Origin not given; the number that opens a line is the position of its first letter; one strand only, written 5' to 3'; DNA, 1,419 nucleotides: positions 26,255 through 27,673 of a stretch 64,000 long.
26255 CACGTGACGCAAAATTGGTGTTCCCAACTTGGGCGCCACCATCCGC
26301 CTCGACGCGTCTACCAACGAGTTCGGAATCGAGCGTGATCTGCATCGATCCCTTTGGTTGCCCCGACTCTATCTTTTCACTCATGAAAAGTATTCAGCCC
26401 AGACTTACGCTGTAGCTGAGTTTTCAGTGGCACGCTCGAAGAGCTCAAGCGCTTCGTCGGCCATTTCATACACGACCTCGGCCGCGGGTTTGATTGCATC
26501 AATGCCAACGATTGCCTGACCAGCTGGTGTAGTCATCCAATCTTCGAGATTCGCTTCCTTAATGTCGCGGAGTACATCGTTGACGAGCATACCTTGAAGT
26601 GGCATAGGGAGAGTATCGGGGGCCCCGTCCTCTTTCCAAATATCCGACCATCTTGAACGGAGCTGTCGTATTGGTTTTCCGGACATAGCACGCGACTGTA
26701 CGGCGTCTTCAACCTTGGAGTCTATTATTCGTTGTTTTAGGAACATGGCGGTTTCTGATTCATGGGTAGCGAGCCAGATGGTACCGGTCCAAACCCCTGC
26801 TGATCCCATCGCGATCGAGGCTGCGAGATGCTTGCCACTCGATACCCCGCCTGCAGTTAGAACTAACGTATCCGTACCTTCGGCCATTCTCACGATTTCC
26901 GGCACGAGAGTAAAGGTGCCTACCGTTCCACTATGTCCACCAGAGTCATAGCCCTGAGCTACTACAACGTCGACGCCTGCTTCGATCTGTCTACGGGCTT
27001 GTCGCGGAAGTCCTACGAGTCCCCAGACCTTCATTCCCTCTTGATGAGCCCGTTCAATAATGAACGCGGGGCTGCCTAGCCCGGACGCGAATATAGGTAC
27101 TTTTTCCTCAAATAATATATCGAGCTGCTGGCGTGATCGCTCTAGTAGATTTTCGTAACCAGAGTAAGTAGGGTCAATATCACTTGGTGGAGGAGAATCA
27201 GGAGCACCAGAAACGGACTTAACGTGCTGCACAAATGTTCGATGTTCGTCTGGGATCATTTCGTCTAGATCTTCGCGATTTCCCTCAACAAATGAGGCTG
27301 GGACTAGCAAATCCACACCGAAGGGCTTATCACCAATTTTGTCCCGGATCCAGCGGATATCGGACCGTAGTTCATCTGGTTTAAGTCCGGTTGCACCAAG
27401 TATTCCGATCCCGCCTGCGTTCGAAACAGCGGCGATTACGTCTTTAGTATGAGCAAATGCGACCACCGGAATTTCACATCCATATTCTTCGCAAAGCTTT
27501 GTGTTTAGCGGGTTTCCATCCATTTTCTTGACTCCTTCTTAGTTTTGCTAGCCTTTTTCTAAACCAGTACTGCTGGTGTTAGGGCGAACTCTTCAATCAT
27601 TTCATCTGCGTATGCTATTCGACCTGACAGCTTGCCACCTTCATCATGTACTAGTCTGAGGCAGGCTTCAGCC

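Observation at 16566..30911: Fourteen-kb catabolic block: two tandem CoA-transferase pairs bracketing an EtfAB without acyl-CoA dehydrogenase but with NMO, SDR, ECH and PHP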

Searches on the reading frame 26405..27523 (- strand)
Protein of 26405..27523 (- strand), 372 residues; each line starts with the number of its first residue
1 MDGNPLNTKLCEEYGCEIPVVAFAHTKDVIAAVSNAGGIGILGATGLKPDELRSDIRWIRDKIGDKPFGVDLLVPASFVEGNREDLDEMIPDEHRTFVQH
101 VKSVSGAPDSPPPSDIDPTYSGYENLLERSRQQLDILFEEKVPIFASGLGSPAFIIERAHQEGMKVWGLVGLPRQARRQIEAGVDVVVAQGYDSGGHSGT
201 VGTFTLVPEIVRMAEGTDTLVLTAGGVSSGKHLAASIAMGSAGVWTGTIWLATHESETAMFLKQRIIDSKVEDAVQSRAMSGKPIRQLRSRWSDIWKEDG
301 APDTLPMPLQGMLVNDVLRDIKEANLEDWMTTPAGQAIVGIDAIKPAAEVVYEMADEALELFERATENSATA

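Call 3: search_protein_families(library=pfam, proteins=[window:26405-27523:-])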
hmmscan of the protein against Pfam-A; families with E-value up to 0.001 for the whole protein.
window:26405-27523:- (372 aa): 3 families
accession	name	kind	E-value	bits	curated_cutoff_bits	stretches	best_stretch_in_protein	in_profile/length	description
PF03060.21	NMO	-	4.4e-45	155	28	1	26-355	24-329/331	Nitronate monooxygenase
PF01070.24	FMN_dh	-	7.3e-05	22.4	24.9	1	173-251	229-306/350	FMN-dependent dehydrogenase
PF00478.31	IMPDH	-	7.6e-05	22.3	25.6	1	166-264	149-253/345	IMP dehydrogenase / GMP reductase domain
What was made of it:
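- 26405..27523 (-): FabK/NMO-family FMN TIM-barrel oxidoreductase (372 aa), the proposed acyl-CoA dehydrogenase and ETF client. PF03060, 155 bits (call 3).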

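Call 12: search_protein_families(library=ncbifam, proteins=[window:26405-27523:-], max_evalue=0.01)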
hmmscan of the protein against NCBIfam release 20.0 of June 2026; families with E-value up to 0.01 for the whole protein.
window:26405-27523:- (372 aa): 3 families
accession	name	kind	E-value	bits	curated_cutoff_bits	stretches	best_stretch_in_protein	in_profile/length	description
TIGR03151.1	enACPred_II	equivalog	1.6e-47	162.3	453.1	2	134-364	80-306/307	enoyl-[acyl-carrier-protein] reductase FabK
TIGR02814.1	pfaD_fam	subfamily_domain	2.4e-11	43.1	449.25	2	179-275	179-281/444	PfaD family polyunsaturated fatty acid/polyketide biosynthesis protein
TIGR03966.1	actino_HemFlav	equivalog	0.00073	18.3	470.85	1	172-252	257-336/385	pre-mycofactocin synthase MftD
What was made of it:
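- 26405..27523 (-): The FabK equivalog model scores 162 bits against a cutoff of 453 (call 12).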

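Call 14: find_encoding_contigs(protein=window:26405-27523:-, flank=10000, max_places=8)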
Protein window:26405-27523:- (372 aa): 7 contigs read that carry it; 7 places shown.
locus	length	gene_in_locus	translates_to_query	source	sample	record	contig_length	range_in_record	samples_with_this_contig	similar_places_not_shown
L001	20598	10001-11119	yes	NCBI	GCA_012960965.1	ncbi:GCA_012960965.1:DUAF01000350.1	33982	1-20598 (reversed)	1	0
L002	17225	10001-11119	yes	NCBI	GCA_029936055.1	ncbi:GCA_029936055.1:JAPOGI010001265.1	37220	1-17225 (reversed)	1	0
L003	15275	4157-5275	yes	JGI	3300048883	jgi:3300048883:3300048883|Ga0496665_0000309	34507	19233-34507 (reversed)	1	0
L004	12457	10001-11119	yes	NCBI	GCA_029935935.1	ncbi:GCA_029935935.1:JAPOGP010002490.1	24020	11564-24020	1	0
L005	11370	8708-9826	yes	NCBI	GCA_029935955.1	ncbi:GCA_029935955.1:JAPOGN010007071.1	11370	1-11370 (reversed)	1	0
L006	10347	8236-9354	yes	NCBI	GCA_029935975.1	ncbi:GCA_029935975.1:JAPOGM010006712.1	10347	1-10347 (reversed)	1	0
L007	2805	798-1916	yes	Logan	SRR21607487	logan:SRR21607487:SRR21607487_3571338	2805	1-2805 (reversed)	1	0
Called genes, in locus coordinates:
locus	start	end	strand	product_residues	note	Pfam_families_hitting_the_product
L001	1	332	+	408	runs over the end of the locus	PF00296:Bac_luciferase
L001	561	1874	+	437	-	PF00296:Bac_luciferase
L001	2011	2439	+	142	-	PF04075:F420H2_quin_red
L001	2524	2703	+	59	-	-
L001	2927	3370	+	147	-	PF01042:Ribonuc_L-PSP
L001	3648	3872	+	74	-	PF09360:zf-CDGSH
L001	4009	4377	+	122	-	-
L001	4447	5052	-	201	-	PF01243:PNPOx_N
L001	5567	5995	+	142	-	-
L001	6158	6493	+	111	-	PF00578:AhpC-TSA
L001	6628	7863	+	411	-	PF02515:CoA_transf_3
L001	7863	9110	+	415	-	PF02515:CoA_transf_3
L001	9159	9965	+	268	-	PF00106:adh_short, PF08659:KR, PF13561:adh_short_C2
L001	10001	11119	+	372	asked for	PF03060:NMO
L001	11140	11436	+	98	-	-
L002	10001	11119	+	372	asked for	PF03060:NMO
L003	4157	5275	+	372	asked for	PF03060:NMO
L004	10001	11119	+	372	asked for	PF03060:NMO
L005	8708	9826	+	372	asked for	PF03060:NMO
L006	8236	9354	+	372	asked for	PF03060:NMO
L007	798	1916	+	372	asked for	PF03060:NMO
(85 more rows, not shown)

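Call 18: find_homologous_proteins(query=window:26405-27523:-, max_evalue=1e-20)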
Query window:26405-27523:- (372 aa): 6000 proteins with E <= 1e-20 among 8000 candidates; the best 120 are listed.
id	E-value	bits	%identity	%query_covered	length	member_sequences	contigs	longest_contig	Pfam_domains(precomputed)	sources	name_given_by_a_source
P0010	9.3e-238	806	96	100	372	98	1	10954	PF03060.22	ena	-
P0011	4.4e-193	659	78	100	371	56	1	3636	PF01070.25,PF00478.32,PF03060.22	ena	-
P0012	5.1e-191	653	77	100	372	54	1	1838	PF00478.32,PF03060.22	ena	-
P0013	5.3e-181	620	74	97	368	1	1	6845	PF01070.25,PF00478.32,PF03060.22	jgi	jgi:NAD(P)H-dependent flavin oxidoreductase YrpB (nitropropane dioxygenase family)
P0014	6.0e-181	619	75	97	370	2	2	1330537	PF01070.25,PF00478.32,PF03060.22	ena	-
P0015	1.1e-180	618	73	97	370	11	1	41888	PF00478.32,PF03060.22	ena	-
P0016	1.0e-179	615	73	97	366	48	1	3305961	PF01070.25,PF00478.32,PF03060.22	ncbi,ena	-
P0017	1.1e-179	615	73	98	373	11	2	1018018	PF01070.25,PF00478.32,PF03060.22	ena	-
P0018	1.6e-179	615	73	98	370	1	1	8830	PF00478.32,PF03060.22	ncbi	-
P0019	2.4e-178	611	74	98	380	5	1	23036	PF01070.25,PF00478.32,PF03060.22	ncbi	-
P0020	8.6e-178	609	72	98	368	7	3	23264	PF01070.25,PF00478.32,PF03060.22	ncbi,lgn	ncbi:MAG: NAD(P)H-dependent flavin oxidoreductase [Dehalococcoidia bacterium]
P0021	1.2e-177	609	74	97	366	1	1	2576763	PF01070.25,PF00478.32,PF03060.22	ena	-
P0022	1.4e-177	608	73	98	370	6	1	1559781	PF01070.25,PF00478.32,PF03060.22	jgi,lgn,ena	-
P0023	1.5e-176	605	72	98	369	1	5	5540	PF01070.25,PF00478.32,PF03060.22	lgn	-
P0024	2.5e-176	604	72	98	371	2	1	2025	PF01070.25,PF00478.32,PF03060.22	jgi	jgi:NAD(P)H-dependent flavin oxidoreductase YrpB (nitropropane dioxygenase family)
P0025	5.4e-176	603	72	98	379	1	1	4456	PF01070.25,PF00478.32,PF03060.22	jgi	jgi:NAD(P)H-dependent flavin oxidoreductase YrpB (nitropropane dioxygenase family)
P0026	1.6e-175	602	71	98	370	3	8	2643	PF01070.25,PF00478.32,PF03060.22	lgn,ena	-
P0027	2.8e-175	601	71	98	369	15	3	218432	PF01070.25,PF00478.32,PF03060.22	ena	-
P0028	3.8e-175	600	72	97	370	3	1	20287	PF01070.25,PF00478.32,PF03060.22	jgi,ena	-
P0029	7.7e-175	599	72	98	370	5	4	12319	PF01070.25,PF00478.32,PF03060.22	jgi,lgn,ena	jgi:NAD(P)H-dependent flavin oxidoreductase YrpB (nitropropane dioxygenase family)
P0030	1.1e-174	599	71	98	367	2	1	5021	PF01070.25,PF00478.32,PF03060.22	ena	-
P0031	2.7e-174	598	71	98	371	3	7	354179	PF01070.25,PF00478.32,PF03060.22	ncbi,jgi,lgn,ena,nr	ncbi:MAG TPA: nitronate monooxygenase family protein [Dehalococcoidia bacterium]|jgi:NAD(P)H-depende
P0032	3.5e-174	597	71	98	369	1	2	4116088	PF01070.25,PF00478.32,PF03060.22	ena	-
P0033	3.6e-174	597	71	98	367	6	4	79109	PF01070.25,PF00478.32,PF03060.22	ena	-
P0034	3.9e-174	597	72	98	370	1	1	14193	PF01070.25,PF00478.32,PF03060.22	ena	-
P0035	8.8e-174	596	71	98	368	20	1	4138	PF01070.25,PF00478.32,PF03060.22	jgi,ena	-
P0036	2.2e-173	595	69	98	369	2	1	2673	PF01070.25,PF00478.32,PF03060.22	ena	-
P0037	4.2e-173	594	71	98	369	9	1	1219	PF01070.25,PF00478.32,PF03060.22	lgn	-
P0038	4.5e-173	593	72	98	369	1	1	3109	PF01070.25,PF00478.32,PF03060.22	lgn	-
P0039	5.3e-173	593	70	98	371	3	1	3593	PF01070.25,PF00478.32,PF03060.22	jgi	jgi:NAD(P)H-dependent flavin oxidoreductase YrpB (nitropropane dioxygenase family)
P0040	5.4e-173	593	70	98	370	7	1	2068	PF01070.25,PF00478.32,PF03060.22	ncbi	-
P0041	5.7e-173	593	70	98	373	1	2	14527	PF01070.25,PF00478.32,PF03060.22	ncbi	ncbi:MAG: nitronate monooxygenase [Dehalococcoidia bacterium]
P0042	6.6e-173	593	71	97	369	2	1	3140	PF01070.25,PF00478.32,PF03060.22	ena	-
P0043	1.2e-172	592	70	98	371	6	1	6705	PF01070.25,PF00478.32,PF03060.22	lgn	-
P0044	1.2e-172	592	71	98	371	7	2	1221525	PF01070.25,PF00478.32,PF03060.22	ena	-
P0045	2.0e-172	591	72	97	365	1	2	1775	PF01070.25,PF00478.32,PF03060.22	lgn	-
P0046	2.3e-172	591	73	97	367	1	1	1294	PF01070.25,PF00478.32,PF03060.22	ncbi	-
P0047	3.0e-172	591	69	100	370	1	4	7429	PF01070.25,PF00478.32,PF03060.22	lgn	-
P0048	3.7e-172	590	70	100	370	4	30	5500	PF01070.25,PF00478.32,PF03060.22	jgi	jgi:NAD(P)H-dependent flavin oxidoreductase YrpB (nitropropane dioxygenase family)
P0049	3.9e-172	590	69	100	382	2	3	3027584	PF01070.25,PF00478.32,PF03060.22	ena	-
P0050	4.4e-172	590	70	98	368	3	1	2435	PF00478.32,PF03060.22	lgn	-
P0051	5.3e-172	590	70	98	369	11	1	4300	PF01070.25,PF00478.32,PF03060.22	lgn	-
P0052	8.0e-172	589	70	98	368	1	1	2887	PF01070.25,PF00478.32,PF03060.22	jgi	jgi:NAD(P)H-dependent flavin oxidoreductase YrpB (nitropropane dioxygenase family)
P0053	9.9e-172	589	71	97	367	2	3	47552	PF00478.32,PF03060.22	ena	-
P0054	1.1e-171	589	70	98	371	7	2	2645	PF01070.25,PF00478.32,PF03060.22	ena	-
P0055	1.2e-171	589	71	98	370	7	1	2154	PF01070.25,PF00478.32,PF03060.22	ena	-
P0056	1.7e-171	588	71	98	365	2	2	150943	PF00478.32,PF03060.22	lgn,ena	-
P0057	3.2e-171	587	69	98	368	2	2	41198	PF01070.25,PF00478.32,PF03060.22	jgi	jgi:NAD(P)H-dependent flavin oxidoreductase YrpB (nitropropane dioxygenase family)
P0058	5.7e-171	587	70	98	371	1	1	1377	PF01070.25,PF00478.32,PF03060.22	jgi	-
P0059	8.1e-171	586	69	100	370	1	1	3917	PF01070.25,PF00478.32,PF03060.22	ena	-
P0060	1.5e-170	585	68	100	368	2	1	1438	PF01070.25,PF00478.32,PF03060.22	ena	-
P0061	1.9e-170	585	70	98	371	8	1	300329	PF01070.25,PF00478.32,PF03060.22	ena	-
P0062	2.8e-170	584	69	100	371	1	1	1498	PF01070.25,PF00478.32,PF03060.22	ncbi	-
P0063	3.7e-170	584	70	98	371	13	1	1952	PF01070.25,PF00478.32,PF03060.22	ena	-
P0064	4.1e-170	584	70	98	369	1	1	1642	PF01070.25,PF00478.32,PF03060.22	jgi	jgi:NAD(P)H-dependent flavin oxidoreductase YrpB (nitropropane dioxygenase family)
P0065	4.1e-170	584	70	98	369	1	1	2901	PF01070.25,PF00478.32,PF03060.22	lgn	-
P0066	6.7e-170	583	70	98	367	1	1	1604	PF01070.25,PF00478.32,PF03060.22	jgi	jgi:NAD(P)H-dependent flavin oxidoreductase YrpB (nitropropane dioxygenase family)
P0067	7.5e-170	583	71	98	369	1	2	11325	PF01070.25,PF00478.32,PF03060.22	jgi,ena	jgi:NAD(P)H-dependent flavin oxidoreductase YrpB (nitropropane dioxygenase family)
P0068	8.0e-170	583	69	98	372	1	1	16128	PF01070.25,PF00478.32,PF03060.22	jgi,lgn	jgi:NAD(P)H-dependent flavin oxidoreductase YrpB (nitropropane dioxygenase family)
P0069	8.7e-169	579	68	99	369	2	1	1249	PF01070.25,PF00478.32,PF03060.22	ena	-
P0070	1.8e-168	578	67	98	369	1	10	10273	PF01070.25,PF00478.32,PF03060.22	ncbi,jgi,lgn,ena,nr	ncbi:MAG: nitronate monooxygenase [Chloroflexi bacterium]|nr:nitronate monooxygenase [Chloroflexota 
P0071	2.5e-168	578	69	98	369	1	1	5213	PF00478.32,PF03060.22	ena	-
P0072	8.8e-168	576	69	97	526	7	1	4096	PF00478.32,PF03060.22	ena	-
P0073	2.3e-167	575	67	100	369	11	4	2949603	PF01070.25,PF00478.32,PF03060.22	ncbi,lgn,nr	ncbi:MAG: nitronate monooxygenase family protein [Dehalococcoidia bacterium]|nr:nitronate monooxygen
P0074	4.3e-167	574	69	97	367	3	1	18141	PF00478.32,PF03060.22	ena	-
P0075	1.1e-166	572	69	98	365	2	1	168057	PF01070.25,PF00478.32,PF03060.22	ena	-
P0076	1.4e-166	572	69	98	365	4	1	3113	PF00478.32,PF03060.22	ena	-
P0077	1.8e-166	572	68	98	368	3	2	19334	PF00478.32,PF03060.22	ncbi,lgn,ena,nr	ncbi:MAG: nitronate monooxygenase [Chloroflexi bacterium]|nr:nitronate monooxygenase [Chloroflexota 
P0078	2.0e-166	572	67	100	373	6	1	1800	PF01070.25,PF00478.32,PF03060.22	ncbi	-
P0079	4.1e-166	571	69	98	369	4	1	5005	PF01070.25,PF00478.32,PF03060.22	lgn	-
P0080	1.4e-165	569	68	97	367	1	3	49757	PF00478.32,PF03060.22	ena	-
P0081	1.4e-165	569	68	98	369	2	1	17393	PF03060.22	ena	-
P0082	1.6e-165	569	69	98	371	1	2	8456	PF01070.25,PF00478.32,PF03060.22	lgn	-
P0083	4.1e-165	567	68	98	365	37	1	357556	PF01070.25,PF00478.32,PF03060.22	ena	-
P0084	1.8e-163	562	68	98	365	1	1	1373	PF00478.32,PF03060.22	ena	-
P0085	2.2e-162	558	66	99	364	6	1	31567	PF01070.25,PF00478.32,PF03060.22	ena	-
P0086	5.7e-162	557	64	100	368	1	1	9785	PF01070.25,PF00478.32,PF03060.22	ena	-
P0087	8.4e-162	556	68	98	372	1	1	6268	PF01070.25,PF00478.32,PF03060.22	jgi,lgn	jgi:NAD(P)H-dependent flavin oxidoreductase YrpB (nitropropane dioxygenase family)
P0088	1.6e-161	555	65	98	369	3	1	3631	PF01070.25,PF00478.32,PF03060.22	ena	-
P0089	1.9e-161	555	67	97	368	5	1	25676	PF00478.32,PF03060.22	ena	-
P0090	2.6e-161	555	65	98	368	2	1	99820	PF00478.32,PF03060.22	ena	-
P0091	3.5e-161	554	66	98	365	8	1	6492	PF00478.32,PF03060.22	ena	-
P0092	7.4e-161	553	67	98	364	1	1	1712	PF00478.32,PF03060.22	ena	-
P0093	2.8e-159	548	66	98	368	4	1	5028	PF01070.25,PF00478.32,PF03060.22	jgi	jgi:NAD(P)H-dependent flavin oxidoreductase YrpB (nitropropane dioxygenase family)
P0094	9.6e-159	546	66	97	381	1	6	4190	PF01070.25,PF00478.32,PF03060.22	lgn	-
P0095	1.6e-158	546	65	98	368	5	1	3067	PF01070.25,PF00478.32,PF03060.22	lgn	-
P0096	2.2e-158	545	70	91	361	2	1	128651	PF00478.32,PF03060.22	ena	-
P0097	4.9e-158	544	70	93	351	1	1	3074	PF01070.25,PF00478.32,PF03060.22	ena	-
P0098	6.5e-158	544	70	93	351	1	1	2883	PF01070.25,PF00478.32,PF03060.22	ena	-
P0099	2.7e-157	542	65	97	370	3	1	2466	PF01070.25,PF00478.32,PF03060.22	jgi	-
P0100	7.8e-157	540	65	98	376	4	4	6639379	PF03060.22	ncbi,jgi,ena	jgi:NAD(P)H-dependent flavin oxidoreductase YrpB (nitropropane dioxygenase family)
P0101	3.2e-156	538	65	98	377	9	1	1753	PF00478.32,PF03060.22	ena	-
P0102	8.9e-156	537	65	97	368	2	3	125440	PF01070.25,PF00478.32,PF03060.22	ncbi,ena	-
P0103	1.3e-155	536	71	88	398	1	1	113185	PF01070.25,PF00478.32,PF03060.22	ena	-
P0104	1.7e-155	536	64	98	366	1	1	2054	PF00478.32,PF03060.22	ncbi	-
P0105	9.2e-155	533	65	95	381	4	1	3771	PF01070.25,PF00478.32,PF03060.22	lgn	-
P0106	1.2e-154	533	62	99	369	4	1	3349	PF01070.25,PF00478.32,PF03060.22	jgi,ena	-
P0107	1.7e-154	532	63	98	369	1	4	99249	PF01070.25,PF00478.32,PF03060.22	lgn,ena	-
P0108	5.1e-154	531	66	95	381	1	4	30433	PF01070.25,PF00478.32,PF03060.22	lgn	-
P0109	6.9e-154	530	64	98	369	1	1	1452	PF01070.25,PF00478.32,PF03060.22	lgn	-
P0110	4.0e-153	528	62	97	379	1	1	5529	PF01070.25,PF00478.32,PF03060.22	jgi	jgi:NAD(P)H-dependent flavin oxidoreductase YrpB (nitropropane dioxygenase family)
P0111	6.0e-153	527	63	98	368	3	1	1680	PF00478.32,PF03060.22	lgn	-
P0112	6.1e-153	527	62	98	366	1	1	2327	PF01070.25,PF00478.32,PF03060.22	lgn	-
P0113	1.5e-152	526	63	98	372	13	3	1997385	PF01070.25,PF00478.32,PF03060.22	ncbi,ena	-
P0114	4.5e-152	524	62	97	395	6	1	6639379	PF01070.25,PF03060.22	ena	-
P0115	7.1e-152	524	63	97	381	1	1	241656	PF01070.25,PF00478.32,PF03060.22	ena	-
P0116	8.7e-152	523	62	97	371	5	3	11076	PF01070.25,PF00478.32,PF03060.22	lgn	-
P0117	9.5e-152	523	61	98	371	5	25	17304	PF01070.25,PF00478.32,PF03060.22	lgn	-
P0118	1.2e-151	523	62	98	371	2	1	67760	PF01070.25,PF00478.32,PF03060.22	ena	-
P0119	4.2e-151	521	63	98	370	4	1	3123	PF01070.25,PF00478.32,PF03060.22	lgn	-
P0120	8.0e-151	520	63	97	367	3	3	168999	PF03060.22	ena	-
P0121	2.7e-150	519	62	97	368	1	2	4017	PF00478.32,PF03060.22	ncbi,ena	-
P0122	3.3e-150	518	61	98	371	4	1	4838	PF01070.25,PF00478.32,PF03060.22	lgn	-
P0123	4.5e-150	518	62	96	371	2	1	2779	PF01070.25,PF00478.32,PF03060.22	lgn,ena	-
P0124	6.1e-150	517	62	98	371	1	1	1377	PF01070.25,PF00478.32,PF03060.22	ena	-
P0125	3.4e-149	515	61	98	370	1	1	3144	PF01070.25,PF00478.32,PF03060.22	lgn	-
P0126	4.5e-149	515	62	97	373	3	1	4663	PF01070.25,PF00478.32,PF03060.22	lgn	-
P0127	9.7e-149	513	61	98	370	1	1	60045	PF01070.25,PF00478.32,PF03060.22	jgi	jgi:NAD(P)H-dependent flavin oxidoreductase YrpB (nitropropane dioxygenase family)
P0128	2.9e-148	512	62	96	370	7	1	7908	PF01070.25,PF00478.32,PF03060.22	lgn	-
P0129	1.1e-147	510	60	98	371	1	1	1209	PF00478.32,PF03060.22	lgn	-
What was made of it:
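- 26405..27523 (-): It is 60-78% identical across Dehalococcoidia (call 18).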

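Call 19: find_encoding_contigs(protein=P0016, flank=10000, max_places=1)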
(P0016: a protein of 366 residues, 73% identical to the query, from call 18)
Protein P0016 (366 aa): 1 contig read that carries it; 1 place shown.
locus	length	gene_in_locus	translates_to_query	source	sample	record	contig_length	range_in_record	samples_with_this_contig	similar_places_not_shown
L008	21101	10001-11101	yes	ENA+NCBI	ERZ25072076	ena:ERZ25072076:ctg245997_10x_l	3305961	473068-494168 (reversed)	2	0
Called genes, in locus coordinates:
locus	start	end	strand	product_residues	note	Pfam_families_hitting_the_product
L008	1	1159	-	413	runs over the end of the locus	PF07690:MFS_1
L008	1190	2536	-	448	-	PF13360:PQQ_2, PF13570:Beta-prop_ACSF4, PF25293:Beta-prop_EMC1_N (faint), PF01011:PQQ (faint), PF13360:PQQ_2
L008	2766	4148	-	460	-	PF13380:CoA_binding_2, PF13607:Succ_CoA_lig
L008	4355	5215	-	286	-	PF00378:ECH_1, PF16113:ECH_2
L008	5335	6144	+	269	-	PF12146:Hydrolase_4, PF00561:Abhydrolase_1, PF12697:Abhydrolase_6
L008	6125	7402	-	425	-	PF07690:MFS_1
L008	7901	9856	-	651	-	PF26550:Tricorn_2nd (faint), PF07676:PD40 (weak), PF26549:Tricorn_N, PF00930:DPPIV_N (faint), PF26549:Tricorn_N, PF20434:BD-FAE, PF00326:Peptidase_S9, PF01738:DLH, +2 more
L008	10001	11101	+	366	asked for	PF03060:NMO, PF00478:IMPDH (weak), PF01070:FMN_dh (faint)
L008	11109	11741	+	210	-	PF17784:Sulfotransfer_4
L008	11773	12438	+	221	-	PF12697:Abhydrolase_6 (faint), PF12146:Hydrolase_4 (weak)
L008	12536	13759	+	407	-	PF02771:Acyl-CoA_dh_N, PF02770:Acyl-CoA_dh_M, PF00441:Acyl-CoA_dh_1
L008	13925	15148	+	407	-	PF02771:Acyl-CoA_dh_N, PF02770:Acyl-CoA_dh_M, PF00441:Acyl-CoA_dh_1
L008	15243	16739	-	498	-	PF07690:MFS_1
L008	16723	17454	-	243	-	PF07161:LppX_LprAFG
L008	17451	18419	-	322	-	PF00586:AIRS, PF02769:AIRS_C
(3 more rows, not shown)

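Call 20: find_encoding_contigs(protein=P0100, flank=10000, max_places=1)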
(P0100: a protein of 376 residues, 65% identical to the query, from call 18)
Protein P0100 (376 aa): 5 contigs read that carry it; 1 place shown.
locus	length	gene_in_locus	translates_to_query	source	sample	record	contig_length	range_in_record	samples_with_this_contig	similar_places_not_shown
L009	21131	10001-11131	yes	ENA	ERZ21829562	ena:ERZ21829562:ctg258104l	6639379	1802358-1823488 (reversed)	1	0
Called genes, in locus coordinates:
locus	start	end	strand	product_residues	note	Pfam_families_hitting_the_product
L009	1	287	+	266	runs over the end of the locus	PF00378:ECH_1, PF16113:ECH_2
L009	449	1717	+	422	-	PF02515:CoA_transf_3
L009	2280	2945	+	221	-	PF13276:HTH_21 (weak)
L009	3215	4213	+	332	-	PF00296:Bac_luciferase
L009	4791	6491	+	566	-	PF00496:SBP_bac_5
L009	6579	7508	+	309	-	PF19300:BPD_transp_1_N (weak), PF00528:BPD_transp_1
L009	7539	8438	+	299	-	PF12911:OppC_N (weak), PF00528:BPD_transp_1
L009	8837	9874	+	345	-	PF02771:Acyl-CoA_dh_N, PF02770:Acyl-CoA_dh_M, PF00441:Acyl-CoA_dh_1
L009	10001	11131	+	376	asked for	PF03060:NMO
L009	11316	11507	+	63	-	-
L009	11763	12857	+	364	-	PF00478:IMPDH (weak), PF03060:NMO, PF01070:FMN_dh (weak)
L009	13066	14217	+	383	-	PF02515:CoA_transf_3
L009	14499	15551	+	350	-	PF02515:CoA_transf_3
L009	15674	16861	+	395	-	PF03060:NMO, PF01070:FMN_dh (weak)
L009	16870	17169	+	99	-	-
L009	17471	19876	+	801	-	PF02515:CoA_transf_3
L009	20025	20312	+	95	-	PF01527:HTH_Tnp_1 (weak)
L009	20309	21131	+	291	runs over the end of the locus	PF13276:HTH_21, PF00665:rve, PF13683:rve_3, PF13333:rve_2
